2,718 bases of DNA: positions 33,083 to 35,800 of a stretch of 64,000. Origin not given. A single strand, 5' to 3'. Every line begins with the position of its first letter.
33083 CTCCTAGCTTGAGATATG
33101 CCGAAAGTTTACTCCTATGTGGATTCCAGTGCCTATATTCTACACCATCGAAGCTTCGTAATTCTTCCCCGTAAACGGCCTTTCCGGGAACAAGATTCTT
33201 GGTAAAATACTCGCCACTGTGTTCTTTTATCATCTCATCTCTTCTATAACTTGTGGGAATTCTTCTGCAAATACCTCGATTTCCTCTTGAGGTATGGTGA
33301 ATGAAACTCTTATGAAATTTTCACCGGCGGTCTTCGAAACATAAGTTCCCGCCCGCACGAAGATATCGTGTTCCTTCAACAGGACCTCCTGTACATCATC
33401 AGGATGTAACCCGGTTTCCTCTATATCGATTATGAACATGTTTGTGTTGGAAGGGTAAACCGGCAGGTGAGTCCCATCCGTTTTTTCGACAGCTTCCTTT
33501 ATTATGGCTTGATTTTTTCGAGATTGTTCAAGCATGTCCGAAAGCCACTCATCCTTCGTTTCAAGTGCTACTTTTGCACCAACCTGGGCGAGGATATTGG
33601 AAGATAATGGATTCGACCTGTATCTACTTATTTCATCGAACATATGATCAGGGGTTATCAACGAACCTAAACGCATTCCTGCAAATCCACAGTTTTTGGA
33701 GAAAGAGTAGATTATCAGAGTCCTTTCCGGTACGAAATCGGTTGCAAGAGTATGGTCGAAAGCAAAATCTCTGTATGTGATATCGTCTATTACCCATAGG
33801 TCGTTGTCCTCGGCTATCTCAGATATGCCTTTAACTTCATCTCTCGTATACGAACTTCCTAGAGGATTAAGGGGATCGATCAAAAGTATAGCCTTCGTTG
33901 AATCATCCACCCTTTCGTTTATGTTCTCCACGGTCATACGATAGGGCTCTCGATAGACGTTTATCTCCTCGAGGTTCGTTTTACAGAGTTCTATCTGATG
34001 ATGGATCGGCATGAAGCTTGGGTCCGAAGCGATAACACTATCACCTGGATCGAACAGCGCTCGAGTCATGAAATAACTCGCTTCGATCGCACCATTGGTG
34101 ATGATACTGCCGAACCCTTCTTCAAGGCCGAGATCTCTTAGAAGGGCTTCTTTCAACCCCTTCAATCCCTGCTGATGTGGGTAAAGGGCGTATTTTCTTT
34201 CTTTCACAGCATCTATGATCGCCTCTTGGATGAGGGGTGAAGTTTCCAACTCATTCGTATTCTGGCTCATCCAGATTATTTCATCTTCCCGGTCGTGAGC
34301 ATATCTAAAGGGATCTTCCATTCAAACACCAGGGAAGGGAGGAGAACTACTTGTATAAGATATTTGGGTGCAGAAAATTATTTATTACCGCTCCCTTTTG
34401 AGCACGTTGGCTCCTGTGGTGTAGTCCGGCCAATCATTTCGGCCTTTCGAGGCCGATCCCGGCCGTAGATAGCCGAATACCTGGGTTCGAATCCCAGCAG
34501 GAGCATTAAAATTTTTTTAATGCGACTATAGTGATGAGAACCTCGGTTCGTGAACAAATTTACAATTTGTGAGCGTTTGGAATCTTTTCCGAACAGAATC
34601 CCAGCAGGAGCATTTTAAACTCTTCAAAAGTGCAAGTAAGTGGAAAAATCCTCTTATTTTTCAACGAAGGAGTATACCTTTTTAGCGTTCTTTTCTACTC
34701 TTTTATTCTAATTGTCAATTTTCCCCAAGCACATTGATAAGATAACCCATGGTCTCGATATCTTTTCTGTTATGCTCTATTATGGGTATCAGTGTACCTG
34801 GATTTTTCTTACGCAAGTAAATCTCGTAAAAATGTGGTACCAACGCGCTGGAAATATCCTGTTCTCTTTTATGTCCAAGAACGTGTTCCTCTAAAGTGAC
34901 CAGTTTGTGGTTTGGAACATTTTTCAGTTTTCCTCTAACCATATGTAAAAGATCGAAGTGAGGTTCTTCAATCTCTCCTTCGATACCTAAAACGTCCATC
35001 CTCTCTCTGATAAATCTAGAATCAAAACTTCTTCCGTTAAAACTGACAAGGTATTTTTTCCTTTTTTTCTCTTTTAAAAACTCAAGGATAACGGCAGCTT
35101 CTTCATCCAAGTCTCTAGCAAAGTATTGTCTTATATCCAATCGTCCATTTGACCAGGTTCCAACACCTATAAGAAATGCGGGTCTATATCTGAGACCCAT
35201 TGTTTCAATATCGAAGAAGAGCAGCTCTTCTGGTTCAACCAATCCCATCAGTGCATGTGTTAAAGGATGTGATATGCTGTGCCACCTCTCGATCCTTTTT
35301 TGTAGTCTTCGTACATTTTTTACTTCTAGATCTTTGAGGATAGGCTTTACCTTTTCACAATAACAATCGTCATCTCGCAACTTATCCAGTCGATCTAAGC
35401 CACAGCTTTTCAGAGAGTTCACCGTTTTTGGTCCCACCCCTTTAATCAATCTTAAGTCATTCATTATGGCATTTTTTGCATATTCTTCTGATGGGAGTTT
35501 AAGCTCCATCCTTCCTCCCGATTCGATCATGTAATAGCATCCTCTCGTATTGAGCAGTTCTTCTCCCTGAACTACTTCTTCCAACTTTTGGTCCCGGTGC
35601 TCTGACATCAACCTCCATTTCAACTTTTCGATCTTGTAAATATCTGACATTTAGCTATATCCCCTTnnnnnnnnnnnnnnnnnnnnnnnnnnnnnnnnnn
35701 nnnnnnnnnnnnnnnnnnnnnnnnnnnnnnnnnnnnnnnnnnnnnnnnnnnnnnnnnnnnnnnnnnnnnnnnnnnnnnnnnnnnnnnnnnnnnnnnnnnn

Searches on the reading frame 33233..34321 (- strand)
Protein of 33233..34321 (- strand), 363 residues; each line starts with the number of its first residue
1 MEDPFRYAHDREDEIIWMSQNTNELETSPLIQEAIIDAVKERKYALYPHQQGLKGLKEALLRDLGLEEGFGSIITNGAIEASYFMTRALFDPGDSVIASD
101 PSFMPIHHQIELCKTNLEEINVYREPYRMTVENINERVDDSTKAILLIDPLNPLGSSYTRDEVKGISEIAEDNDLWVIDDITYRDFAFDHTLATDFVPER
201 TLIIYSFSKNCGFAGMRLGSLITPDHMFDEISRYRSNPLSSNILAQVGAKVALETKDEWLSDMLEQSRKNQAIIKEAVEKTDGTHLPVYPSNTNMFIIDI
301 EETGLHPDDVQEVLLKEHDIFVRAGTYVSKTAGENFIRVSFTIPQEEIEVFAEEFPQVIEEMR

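Call 36: search_protein_families(library=pfam, proteins=[window:33233-34321:-], max_evalue=0.0001)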
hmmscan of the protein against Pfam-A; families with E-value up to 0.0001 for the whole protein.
window:33233-34321:- (363 aa): 2 families
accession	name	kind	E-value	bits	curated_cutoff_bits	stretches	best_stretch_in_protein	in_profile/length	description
PF00155.27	Aminotran_1_2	-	2e-46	159.3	19.7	1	14-354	2-360/361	Aminotransferase class I and II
PF01041.23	DegT_DnrJ_EryC1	-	4.3e-05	23.3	19.8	0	88-180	59-145/360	DegT/DnrJ/EryC1/StrS aminotransferase family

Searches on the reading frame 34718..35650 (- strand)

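Call 36: search_protein_families(library=pfam, proteins=[window:34718-35650:-], max_evalue=0.0001)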
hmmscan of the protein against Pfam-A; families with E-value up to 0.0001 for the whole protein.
window:34718-35650:- (311 aa): 1 family
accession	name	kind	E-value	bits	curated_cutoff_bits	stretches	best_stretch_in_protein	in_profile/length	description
PF13482.12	RNase_H_2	-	1.8e-32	113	22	1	144-307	1-163/165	RNase_H superfamily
